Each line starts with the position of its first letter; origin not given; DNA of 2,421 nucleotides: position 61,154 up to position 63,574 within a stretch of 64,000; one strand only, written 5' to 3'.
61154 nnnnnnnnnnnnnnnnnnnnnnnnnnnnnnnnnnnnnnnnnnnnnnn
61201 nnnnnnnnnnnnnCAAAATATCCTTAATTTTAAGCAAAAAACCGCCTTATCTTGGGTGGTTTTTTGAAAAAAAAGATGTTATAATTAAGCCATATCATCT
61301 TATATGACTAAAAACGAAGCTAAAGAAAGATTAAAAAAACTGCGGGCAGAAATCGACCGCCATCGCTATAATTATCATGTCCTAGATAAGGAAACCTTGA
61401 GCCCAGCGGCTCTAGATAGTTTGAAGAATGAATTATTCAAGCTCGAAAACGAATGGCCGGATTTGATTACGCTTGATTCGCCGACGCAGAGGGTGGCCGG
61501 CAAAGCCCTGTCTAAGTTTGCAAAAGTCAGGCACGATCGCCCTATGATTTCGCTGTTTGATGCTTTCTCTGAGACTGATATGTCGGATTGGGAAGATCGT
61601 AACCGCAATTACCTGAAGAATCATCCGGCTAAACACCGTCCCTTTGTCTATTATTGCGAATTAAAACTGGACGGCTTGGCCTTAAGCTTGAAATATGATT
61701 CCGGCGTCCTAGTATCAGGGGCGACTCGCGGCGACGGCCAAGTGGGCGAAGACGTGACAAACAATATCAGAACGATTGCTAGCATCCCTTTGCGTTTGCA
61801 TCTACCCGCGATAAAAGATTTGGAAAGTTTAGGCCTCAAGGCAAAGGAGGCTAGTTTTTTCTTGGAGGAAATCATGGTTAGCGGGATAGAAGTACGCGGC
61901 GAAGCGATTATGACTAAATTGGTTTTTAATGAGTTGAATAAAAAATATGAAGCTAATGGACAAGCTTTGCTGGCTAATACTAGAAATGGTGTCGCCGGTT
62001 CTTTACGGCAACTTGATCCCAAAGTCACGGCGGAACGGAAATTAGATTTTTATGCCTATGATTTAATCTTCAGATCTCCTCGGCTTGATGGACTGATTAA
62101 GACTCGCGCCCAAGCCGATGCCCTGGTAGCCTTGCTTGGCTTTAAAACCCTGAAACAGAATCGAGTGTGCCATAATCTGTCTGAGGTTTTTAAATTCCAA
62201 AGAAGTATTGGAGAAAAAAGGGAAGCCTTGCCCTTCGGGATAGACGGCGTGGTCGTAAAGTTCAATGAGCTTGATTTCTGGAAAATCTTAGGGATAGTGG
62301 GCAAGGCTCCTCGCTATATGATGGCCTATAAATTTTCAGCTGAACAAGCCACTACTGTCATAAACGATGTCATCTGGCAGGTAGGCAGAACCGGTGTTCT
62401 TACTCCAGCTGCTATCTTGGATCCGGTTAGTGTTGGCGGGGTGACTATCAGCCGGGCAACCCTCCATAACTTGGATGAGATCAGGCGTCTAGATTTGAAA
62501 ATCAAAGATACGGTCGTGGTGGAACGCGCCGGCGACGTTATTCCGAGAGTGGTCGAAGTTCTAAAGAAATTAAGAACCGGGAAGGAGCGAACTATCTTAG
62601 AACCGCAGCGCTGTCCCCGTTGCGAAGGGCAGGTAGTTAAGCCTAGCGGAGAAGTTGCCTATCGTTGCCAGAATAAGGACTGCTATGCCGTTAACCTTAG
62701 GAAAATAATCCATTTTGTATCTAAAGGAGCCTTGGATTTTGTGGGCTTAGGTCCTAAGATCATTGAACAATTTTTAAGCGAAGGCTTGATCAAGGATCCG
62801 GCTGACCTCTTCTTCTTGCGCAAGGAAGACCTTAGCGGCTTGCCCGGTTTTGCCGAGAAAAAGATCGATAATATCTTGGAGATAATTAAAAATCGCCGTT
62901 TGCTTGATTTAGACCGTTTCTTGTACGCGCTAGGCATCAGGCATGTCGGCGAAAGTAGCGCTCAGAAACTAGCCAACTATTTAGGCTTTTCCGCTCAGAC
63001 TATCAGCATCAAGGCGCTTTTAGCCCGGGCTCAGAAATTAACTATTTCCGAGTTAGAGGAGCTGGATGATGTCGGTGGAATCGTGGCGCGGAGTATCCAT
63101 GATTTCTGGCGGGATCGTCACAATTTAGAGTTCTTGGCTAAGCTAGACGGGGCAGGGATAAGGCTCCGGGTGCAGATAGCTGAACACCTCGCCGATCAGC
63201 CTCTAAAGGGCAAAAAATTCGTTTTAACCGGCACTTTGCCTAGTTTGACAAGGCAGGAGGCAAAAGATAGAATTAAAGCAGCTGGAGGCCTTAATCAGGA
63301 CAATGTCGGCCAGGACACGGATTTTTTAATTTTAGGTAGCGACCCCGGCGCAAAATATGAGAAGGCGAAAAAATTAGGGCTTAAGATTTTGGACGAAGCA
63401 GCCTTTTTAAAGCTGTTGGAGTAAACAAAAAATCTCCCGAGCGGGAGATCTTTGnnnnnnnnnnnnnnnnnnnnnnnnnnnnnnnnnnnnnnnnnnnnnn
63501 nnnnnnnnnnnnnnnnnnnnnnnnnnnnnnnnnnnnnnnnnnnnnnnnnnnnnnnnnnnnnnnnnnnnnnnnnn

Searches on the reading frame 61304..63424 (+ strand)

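Call 74: search_protein_families(library=pfam, proteins=[window:61304-63424:+], max_evalue=0.00001)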
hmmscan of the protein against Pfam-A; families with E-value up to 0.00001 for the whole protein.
window:61304-63424:+ (706 aa): 6 families
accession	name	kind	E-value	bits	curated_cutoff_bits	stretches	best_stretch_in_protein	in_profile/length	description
PF01653.23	DNA_ligase_aden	-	1.3e-74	251.4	27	1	70-347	2-253/253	NAD-dependent DNA ligase adenylation domain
PF03120.22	DNA_ligase_OB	-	2.2e-32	111.2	32.9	1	350-427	1-78/79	NAD-dependent DNA ligase OB-fold domain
PF00533.33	BRCT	-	2.9e-13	50.3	21.3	1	632-702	4-75/78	BRCA1 C Terminus (BRCT) domain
PF12826.13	HHH_2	-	2.5e-12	47.2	27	1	538-609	1-62/64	Helix-hairpin-helix motif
PF14520.12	HHH_5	-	6.7e-09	36.5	27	0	481-529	9-56/57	Helix-hairpin-helix domain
PF03119.21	DNA_ligase_ZBD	-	6e-07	29.7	25.8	1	436-462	1-27/27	NAD-dependent DNA ligase C4 zinc finger domain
